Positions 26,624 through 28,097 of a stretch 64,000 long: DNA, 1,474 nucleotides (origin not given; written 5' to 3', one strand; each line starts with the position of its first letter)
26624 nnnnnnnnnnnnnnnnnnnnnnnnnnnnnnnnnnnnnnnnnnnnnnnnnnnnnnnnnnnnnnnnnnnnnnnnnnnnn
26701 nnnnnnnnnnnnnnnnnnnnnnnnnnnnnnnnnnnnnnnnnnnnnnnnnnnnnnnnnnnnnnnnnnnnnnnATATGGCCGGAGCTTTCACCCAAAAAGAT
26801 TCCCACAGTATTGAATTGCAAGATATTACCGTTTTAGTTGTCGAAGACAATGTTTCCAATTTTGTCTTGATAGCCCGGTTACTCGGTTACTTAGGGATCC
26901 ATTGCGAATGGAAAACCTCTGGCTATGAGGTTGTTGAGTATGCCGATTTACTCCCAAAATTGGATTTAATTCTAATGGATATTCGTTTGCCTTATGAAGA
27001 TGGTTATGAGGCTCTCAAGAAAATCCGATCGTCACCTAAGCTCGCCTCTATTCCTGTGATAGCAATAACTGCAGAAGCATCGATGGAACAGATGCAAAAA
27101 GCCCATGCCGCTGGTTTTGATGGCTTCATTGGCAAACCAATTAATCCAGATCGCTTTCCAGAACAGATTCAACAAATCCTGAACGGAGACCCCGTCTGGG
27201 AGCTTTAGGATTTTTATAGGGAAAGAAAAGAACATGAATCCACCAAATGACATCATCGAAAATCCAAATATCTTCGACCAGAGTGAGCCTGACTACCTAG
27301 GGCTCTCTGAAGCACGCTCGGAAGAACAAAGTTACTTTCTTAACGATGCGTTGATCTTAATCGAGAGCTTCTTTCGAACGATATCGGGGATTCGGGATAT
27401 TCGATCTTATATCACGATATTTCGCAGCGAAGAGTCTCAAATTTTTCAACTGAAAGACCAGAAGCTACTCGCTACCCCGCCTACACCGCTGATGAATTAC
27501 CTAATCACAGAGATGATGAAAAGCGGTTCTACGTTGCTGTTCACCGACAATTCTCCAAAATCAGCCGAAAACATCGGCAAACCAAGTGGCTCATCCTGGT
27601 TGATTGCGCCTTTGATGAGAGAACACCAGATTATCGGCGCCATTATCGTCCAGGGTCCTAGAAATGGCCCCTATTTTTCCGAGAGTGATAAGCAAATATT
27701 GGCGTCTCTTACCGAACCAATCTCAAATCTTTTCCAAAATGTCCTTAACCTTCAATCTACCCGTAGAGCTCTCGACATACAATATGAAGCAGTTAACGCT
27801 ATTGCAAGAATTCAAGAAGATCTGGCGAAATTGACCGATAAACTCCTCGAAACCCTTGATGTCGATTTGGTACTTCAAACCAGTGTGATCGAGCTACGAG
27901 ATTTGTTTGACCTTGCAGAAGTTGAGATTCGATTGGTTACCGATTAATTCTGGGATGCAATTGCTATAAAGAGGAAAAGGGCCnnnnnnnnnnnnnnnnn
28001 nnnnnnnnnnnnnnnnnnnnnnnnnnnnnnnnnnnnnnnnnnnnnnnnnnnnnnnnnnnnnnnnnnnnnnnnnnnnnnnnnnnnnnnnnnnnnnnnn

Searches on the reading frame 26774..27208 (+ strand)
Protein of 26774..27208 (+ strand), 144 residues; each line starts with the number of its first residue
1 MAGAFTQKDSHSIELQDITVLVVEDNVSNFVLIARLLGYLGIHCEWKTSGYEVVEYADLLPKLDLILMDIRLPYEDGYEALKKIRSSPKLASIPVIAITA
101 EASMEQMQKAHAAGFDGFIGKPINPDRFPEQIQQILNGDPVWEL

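Call 3: search_protein_families(library=pfam, proteins=[window:26774-27208:+], max_evalue=0.01)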
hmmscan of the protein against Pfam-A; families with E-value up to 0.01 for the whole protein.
window:26774-27208:+ (144 aa): 1 family
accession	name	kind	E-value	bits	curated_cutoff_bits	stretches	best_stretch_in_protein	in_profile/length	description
PF00072.30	Response_reg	-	1.1e-21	77.5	30.2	1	20-132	1-110/111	Response regulator receiver domain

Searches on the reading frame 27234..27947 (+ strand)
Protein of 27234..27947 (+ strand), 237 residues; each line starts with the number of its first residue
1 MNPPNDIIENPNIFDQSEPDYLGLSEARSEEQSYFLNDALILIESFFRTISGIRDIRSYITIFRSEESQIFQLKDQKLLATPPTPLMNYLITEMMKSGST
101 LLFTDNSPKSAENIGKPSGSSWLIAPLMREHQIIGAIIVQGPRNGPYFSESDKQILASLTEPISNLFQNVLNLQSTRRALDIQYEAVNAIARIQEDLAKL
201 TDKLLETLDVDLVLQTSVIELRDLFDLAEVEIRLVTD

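Call 3: search_protein_families(library=pfam, proteins=[window:27234-27947:+], max_evalue=0.01)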
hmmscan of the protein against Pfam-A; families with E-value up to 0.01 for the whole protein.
window:27234-27947:+ (237 aa): 3 families
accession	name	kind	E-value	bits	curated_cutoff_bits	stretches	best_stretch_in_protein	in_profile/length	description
PF13185.12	GAF_2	-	5.9e-07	30.2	28.6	1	84-166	50-134/136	GAF domain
PF01590.32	GAF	-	9.9e-06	26.6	22.4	1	84-162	53-128/133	GAF domain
PF13492.12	GAF_3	-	0.0022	18.8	27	1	111-165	70-125/129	GAF domain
